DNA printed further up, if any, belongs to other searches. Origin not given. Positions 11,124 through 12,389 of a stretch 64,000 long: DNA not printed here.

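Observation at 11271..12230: N-terminal ~260-aa module shared by the PEP-CTERM protein and three pectinase giants (same cargo module, alternative anchors)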

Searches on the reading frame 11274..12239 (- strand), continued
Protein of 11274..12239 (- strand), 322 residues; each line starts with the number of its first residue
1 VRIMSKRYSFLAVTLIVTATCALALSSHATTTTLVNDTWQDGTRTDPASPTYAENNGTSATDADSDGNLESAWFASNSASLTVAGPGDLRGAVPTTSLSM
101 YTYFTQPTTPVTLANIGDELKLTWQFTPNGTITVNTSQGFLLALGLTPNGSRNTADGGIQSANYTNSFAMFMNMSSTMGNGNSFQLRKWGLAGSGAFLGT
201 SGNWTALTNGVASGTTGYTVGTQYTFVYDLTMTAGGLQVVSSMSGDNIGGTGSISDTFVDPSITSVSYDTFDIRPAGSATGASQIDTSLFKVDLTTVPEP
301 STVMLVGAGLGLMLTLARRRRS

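Call 34: fold_search(model_id=the predicted structure, library=pdb)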
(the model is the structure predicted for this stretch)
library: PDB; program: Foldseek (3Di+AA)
matches with E <= 10: 1085; with E <= 0.001: 175
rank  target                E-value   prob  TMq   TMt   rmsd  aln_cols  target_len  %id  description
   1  8jp7_A                1.2e-06  1.00  0.41  0.35   7.2       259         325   14  Cryo-EM structure of the head region of full-length ERGIC-53 with MCFD2 (Substate B) (released 2024-04-17)
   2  8jp4_A                1.6e-06  1.00  0.45  0.39   7.5       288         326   12  Cryo-EM structure of the head region of full-length ERGIC-53 with MCFD2 (form A) (released 2024-04-17)
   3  8jp4_B                1.7e-06  1.00  0.50  0.44   6.2       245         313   11  Cryo-EM structure of the head region of full-length ERGIC-53 with MCFD2 (form A) (released 2024-04-17)
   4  1sbf_A                1.9e-06  1.00  0.45  0.50   7.6       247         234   10  SOYBEAN AGGLUTININ (released 1998-04-22)
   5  4d69_G                2.0e-06  1.00  0.42  0.47   7.6       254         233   11  SOYBEAN AGGLUTININ FROM GLYCINE MAX IN COMPLEX WITH THE ANTIGEN Tn (released 2014-11-19)
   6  1sbd_A                2.7e-06  1.00  0.44  0.50   8.5       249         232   10  SOYBEAN AGGLUTININ COMPLEXED WITH 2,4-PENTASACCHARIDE (released 1998-04-22)
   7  2pel_A                2.7e-06  1.00  0.40  0.45  10.2       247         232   11  PEANUT LECTIN (released 1996-12-07)
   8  1uzy_A                3.0e-06  1.00  0.43  0.48   7.9       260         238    9  Erythrina crystagalli lectin (released 2004-06-22)
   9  1g9f_A                3.1e-06  1.00  0.45  0.49   7.6       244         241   10  CRYSTAL STRUCTURE OF THE SOYBEAN AGGLUTININ IN A COMPLEX WITH A BIANTENNARY BLOOD GROUP ANTIGEN ANALOG (released 2001-06-13)
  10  2a6w_B                3.1e-06  1.00  0.44  0.51   7.9       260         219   12  Crystal structure of Emp46p carbohydrate recognition domain (CRD), metal-free form (released 2006-01-31)
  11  4ygc_A                3.7e-06  1.00  0.48  0.54   6.9       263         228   12  Crystal structure of ERGIC-53/MCFD2, monoclinic calcium-bound form 1 (released 2016-04-06)
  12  2bqp_A                4.8e-06  1.00  0.45  0.52   7.9       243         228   12  THE STRUCTURE OF THE PEA LECTIN-D-GLUCOPYRANOSE COMPLEX (released 1998-12-16)
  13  4d69_J                5.1e-06  1.00  0.45  0.51   7.1       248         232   10  SOYBEAN AGGLUTININ FROM GLYCINE MAX IN COMPLEX WITH THE ANTIGEN Tn (released 2014-11-19)
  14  3ujo_C                5.1e-06  1.00  0.46  0.48   7.3       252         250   12  Galactose-specific seed lectin from Dolichos lablab in complex with adenine and galactose (released 2012-11-14)
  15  1uzz_A                5.4e-06  1.00  0.43  0.47   7.8       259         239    8  Erythrina cristagalli bound to N-linked oligosaccharide and lactose (released 2004-06-22)
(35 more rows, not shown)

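Call 38: search_protein_families(library=pfam, alignment_id=A3, max_evalue=0.0001)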
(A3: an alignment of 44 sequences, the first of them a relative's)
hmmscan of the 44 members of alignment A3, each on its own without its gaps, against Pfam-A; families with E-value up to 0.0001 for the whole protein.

A. member 1, P0121 (922 aa): 1 family
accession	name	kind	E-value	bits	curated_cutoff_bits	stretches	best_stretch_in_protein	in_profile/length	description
PF07076.17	DUF1344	-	3e-06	27.4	23.1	0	627-675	14-58/60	Protein of unknown function (DUF1344)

B. families by the number of members that match (of 44 scanned): 44 families (the first 25 are shown)
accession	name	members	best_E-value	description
PF13927.12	Ig_3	31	3.6e-171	Immunoglobulin domain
PF07679.22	I-set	31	5.9e-170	Immunoglobulin I-set domain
PF13895.12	Ig_2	25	3e-78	Immunoglobulin domain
PF00047.31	ig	20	1.4e-50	Immunoglobulin domain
PF07686.23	V-set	17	2.8e-40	Immunoglobulin V-set domain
PF00544.25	Pectate_lyase_4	12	1.1e-36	Pectate lyase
PF00041.27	fn3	7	3.2e-35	Fibronectin type III domain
PF13540.12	RCC1_2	5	3.1e-109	Regulator of chromosome condensation (RCC1) repeat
PF25390.1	WD40_RLD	5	5.3e-85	RCC1-like domain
PF24489.1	Ig_J_second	5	1.6e-08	Tip attachment protein J second Ig-like domain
PF00295.23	Glyco_hydro_28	4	9.1e-51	Glycosyl hydrolases family 28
PF17963.7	Big_9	4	2e-16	Bacterial Ig domain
PF17892.7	Cadherin_5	4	4.9e-16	Cadherin-like domain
PF13229.12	Beta_helix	4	8.6e-12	Right handed beta helix region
PF17803.7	Cadherin_4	4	8.4e-10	Bacterial cadherin-like domain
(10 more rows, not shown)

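Call 39: search_protein_families(library=pfam, alignment_id=A2, max_evalue=1)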
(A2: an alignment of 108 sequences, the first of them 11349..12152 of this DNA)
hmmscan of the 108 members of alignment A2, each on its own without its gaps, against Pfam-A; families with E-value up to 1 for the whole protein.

A. member 1, window:11349-12152:- (268 aa): 2 families
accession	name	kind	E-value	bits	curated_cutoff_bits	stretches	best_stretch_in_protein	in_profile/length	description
PF17582.7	UL20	-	0.021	14.6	27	1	97-162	19-82/304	Cytomegalovirus UL20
PF19906.4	CGDB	-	0.082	13.2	27.6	0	75-111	59-95/112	C-glycoside deglycosidase beta subunit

B. families by the number of members that match (of 108 scanned): 23 families
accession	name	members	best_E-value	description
PF07589.16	PEP-CTERM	97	2.2e-09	PEP-CTERM motif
PF18205.6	VPDSG-CTERM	12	0.002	VPDSG-CTERM motif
PF19906.4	CGDB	2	0.082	C-glycoside deglycosidase beta subunit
PF10633.15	NPCBM_assoc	2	0.092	NPCBM-associated, NEW3 domain of alpha-galactosidase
PF01819.22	Levi_coat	1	0.012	Levivirus coat protein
PF09250.16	Prim-Pol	1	0.015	Bifunctional DNA primase/polymerase, N-terminal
PF17582.7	UL20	1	0.021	Cytomegalovirus UL20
PF03597.20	FixS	1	0.054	Cytochrome oxidase maturation protein cbb3-type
PF01456.22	Mucin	1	0.081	Mucin-like glycoprotein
PF14016.12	DUF4232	1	0.085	Domain of unknown function (DUF4232)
PF17763.6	Asparaginase_C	1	0.11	Glutaminase/Asparaginase C-terminal domain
PF10648.15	Gmad2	1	0.11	Immunoglobulin-like domain of bacterial spore germination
PF09292.15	Neil1-DNA_bind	1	0.12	Endonuclease VIII-like 1, DNA bind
PF18204.6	PGF-CTERM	1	0.14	PGF-CTERM motif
PF02656.20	DUF202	1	0.15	Domain of unknown function (DUF202)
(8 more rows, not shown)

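Call 52: search_solved_structures(query=A2, max_evalue=10)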
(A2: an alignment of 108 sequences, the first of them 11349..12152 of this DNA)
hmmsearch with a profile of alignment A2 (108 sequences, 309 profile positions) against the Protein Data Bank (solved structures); distinct sequences matched with E-value up to 10: 6.
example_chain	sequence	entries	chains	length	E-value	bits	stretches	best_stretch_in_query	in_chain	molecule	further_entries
8feh_D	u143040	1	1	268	0.00026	23.3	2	88-162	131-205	Minor capsid protein A1 fusion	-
4l8h_A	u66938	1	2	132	0.17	14.1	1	98-168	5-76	Coat protein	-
5kip_A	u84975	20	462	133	0.45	12.7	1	98-162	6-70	Coat protein | Capsid protein | Minor capsid protein A1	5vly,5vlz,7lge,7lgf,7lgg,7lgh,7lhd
8w5d_c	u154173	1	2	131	0.46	12.7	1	98-162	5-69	Minor capsid protein A1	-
1qbe_A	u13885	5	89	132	0.47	12.7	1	98-162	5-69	BACTERIOPHAGE Q BETA CAPSID | Minor capsid protein A1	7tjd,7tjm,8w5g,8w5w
9pv8_A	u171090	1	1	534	0.51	12.5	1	123-202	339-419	Oligopeptide-binding protein OppA3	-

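Call 54: find_encoding_contigs(protein=P0087, flank=8000, max_places=1)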
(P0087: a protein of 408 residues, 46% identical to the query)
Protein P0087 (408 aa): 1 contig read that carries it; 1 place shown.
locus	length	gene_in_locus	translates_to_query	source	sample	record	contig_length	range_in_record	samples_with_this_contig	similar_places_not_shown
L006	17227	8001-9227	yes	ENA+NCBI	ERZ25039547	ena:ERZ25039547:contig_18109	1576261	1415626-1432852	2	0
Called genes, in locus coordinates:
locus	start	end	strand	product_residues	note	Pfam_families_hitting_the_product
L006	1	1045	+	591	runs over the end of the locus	-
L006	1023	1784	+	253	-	-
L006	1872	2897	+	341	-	-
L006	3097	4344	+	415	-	PF01408:GFO_IDH_MocA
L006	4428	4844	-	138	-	PF13366:PDDEXK_3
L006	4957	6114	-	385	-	PF22177:PBP1_XylR (weak), PF00532:Peripla_BP_1 (weak), PF13407:Peripla_BP_4, PF13377:Peripla_BP_3, PF00165:HTH_AraC (faint), PF12833:HTH_18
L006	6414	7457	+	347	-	PF07963:N_methyl (weak), PF07596:SBP_bac_10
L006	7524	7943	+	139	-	PF13620:CarboxypepD_reg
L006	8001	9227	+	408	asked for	PF07589:PEP_exosort_dom (faint)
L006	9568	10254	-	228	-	-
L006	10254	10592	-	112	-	-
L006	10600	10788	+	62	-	-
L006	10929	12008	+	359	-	PF07963:N_methyl (weak), PF07596:SBP_bac_10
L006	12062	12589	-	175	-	PF05163:DinB, PF12867:DinB_2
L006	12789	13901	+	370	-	-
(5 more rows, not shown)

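Call 55: find_encoding_contigs(protein=P0033, flank=8000, max_places=1)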
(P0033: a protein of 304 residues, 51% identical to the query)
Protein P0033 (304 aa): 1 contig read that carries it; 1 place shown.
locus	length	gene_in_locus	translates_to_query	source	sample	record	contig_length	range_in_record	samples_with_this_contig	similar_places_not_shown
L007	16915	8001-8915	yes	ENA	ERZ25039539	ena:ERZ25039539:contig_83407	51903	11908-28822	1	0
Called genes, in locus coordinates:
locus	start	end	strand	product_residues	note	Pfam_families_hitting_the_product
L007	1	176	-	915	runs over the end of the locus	PF10070:DabA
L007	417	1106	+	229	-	PF00072:Response_reg, PF00486:Trans_reg_C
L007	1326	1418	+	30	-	-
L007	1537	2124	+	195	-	PF00672:HAMP (weak), PF00512:HisKA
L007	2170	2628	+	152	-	PF02518:HATPase_c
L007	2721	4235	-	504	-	-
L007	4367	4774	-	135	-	PF13620:CarboxypepD_reg (weak)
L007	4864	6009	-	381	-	PF07963:N_methyl, PF07596:SBP_bac_10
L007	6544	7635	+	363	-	PF13407:Peripla_BP_4 (weak), PF13377:Peripla_BP_3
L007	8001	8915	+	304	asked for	-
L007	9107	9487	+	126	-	PF22842:Pel9A-like_beta_helix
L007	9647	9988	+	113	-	PF22842:Pel9A-like_beta_helix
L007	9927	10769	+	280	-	-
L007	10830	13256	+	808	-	-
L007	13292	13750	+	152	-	-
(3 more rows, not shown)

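Call 56: find_encoding_contigs(protein=P0035, flank=8000, max_places=1)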
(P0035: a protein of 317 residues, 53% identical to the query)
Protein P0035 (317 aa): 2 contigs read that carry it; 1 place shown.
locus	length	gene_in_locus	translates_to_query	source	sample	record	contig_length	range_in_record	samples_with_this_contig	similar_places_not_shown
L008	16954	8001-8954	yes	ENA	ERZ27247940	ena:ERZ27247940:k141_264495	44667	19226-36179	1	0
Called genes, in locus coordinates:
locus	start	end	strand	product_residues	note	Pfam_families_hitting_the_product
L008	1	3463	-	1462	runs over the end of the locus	PF07679:I-set, PF13927:Ig_3, PF07679:I-set, PF13927:Ig_3, PF01095:Pectinesterase, PF07679:I-set, PF13927:Ig_3, PF00801:PKD, +6 more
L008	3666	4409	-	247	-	PF07963:N_methyl (weak)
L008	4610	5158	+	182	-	PF12760:Zn_ribbon_IS1595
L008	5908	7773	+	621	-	-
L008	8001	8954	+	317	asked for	-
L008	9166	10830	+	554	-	PF00515:TPR_1 (weak), PF13414:TPR_11, PF13424:TPR_12, PF00515:TPR_1, PF13414:TPR_11, PF13424:TPR_12, PF13432:TPR_16, PF07719:TPR_2, +18 more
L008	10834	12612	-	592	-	PF13414:TPR_11, PF13414:TPR_11, PF13432:TPR_16, PF13414:TPR_11, PF00515:TPR_1, PF07719:TPR_2, PF13424:TPR_12, PF13414:TPR_11, +22 more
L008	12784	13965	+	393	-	PF16153:DUF4861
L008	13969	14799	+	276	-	PF04962:KduI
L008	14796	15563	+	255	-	PF23441:SDR, PF00106:adh_short, PF08659:KR, PF13561:adh_short_C2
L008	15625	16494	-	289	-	PF07883:Cupin_2 (faint), PF12833:HTH_18, PF00165:HTH_AraC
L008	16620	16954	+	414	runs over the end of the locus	PF16257:UxaE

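Call 66: find_related_loci(query=A6, collection=genome_contigs, flank=10000)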
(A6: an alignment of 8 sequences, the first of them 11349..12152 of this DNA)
Query A6 (268 aa) in genome_contigs; peptide patterns used: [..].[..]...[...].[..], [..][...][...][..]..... (x = any residue, [..] = any of these).
59 stretches matched a pattern; 28 encode a relative of the query (tblastn E <= 1e-3); 28 distinct loci.
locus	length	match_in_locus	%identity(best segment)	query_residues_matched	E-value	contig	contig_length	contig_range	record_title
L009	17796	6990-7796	77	1-268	1e-125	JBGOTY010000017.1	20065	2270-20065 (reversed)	MAG: Verrucomicrobiia bacterium isolate OBJ_0618_7090110_151 k141_9349843_length_20065_cov_15.0000, whole genome shotgun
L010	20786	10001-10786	54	5-266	2e-79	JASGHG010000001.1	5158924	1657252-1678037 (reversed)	MAG: Nibricoccus sp. isolate 5N149 JMF-2111-06-0005.ont.bin.149_0, whole genome shotgun sequence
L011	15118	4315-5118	52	2-266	1e-75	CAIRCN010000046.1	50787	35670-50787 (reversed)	MAG: uncultured Opitutae bacterium isolate Umea2_bin-1112 genome assembly, contig: bin-1112:46/87, whole genome shotgun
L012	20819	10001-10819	55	5-268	5e-75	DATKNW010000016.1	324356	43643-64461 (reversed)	MAG TPA_asm: Verrucomicrobiia bacterium isolate SMAG_U14747 k141_465272, whole genome shotgun sequence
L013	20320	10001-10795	52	5-265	7e-73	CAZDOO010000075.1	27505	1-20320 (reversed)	MAG TPA_asm: uncultured Verrucomicrobiota bacterium isolate SRP220891_co1_482 genome assembly, contig: NODE_3317_length_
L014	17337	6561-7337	54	3-265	1e-71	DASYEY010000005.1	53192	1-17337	MAG TPA_asm: Verrucomicrobiia bacterium isolate SMAG_U4999 k141_148956, whole genome shotgun sequence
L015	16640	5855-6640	52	3-267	2e-71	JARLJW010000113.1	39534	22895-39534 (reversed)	MAG: Verrucomicrobiia bacterium isolate MAG_BO64 MetaBAT2_Bin_64_Oxic_k141_2565565, whole genome shotgun sequence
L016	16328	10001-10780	50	3-265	5e-67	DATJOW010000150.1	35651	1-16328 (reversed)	MAG TPA_asm: Candidatus Acidoferrum sp. isolate SMAG_U14897 k141_3152534, whole genome shotgun sequence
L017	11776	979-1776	49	3-264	5e-64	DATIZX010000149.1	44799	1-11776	MAG TPA_asm: Verrucomicrobiia bacterium isolate SMAG_U15312 k141_4787942, whole genome shotgun sequence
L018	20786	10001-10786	50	3-265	6e-63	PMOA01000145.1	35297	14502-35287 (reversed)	MAG: Limisphaerales bacterium isolate palsa_1371 73.20110600_P1D.3_contig_4995, whole genome shotgun sequence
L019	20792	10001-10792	49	5-264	4e-61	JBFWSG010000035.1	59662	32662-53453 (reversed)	MAG: Pirellulales bacterium isolate CA_2019_TPBF_224 NODE_3679_length_59662_cov_21.783438_TPBF, whole genome shotgun seq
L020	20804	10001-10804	46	5-268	2e-59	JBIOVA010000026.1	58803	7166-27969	MAG: Lacipirellulaceae bacterium isolate MAG120 k127_1395807, whole genome shotgun sequence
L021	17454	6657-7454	47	3-267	5e-59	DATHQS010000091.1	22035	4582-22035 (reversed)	MAG TPA_asm: Candidatus Acidiferrales bacterium isolate SMAG_U12745 k141_1342390, whole genome shotgun sequence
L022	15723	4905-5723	45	1-266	3e-58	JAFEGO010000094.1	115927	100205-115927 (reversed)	MAG: Verrucomicrobia bacterium isolate SZAS-20 CK_MAG-93__94__length-115927, whole genome shotgun sequence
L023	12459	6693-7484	46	4-268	1e-56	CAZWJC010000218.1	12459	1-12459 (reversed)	MAG TPA_asm: uncultured Verrucomicrobiota bacterium isolate SRP220891_co2_456 genome assembly, contig: NODE_8329_length_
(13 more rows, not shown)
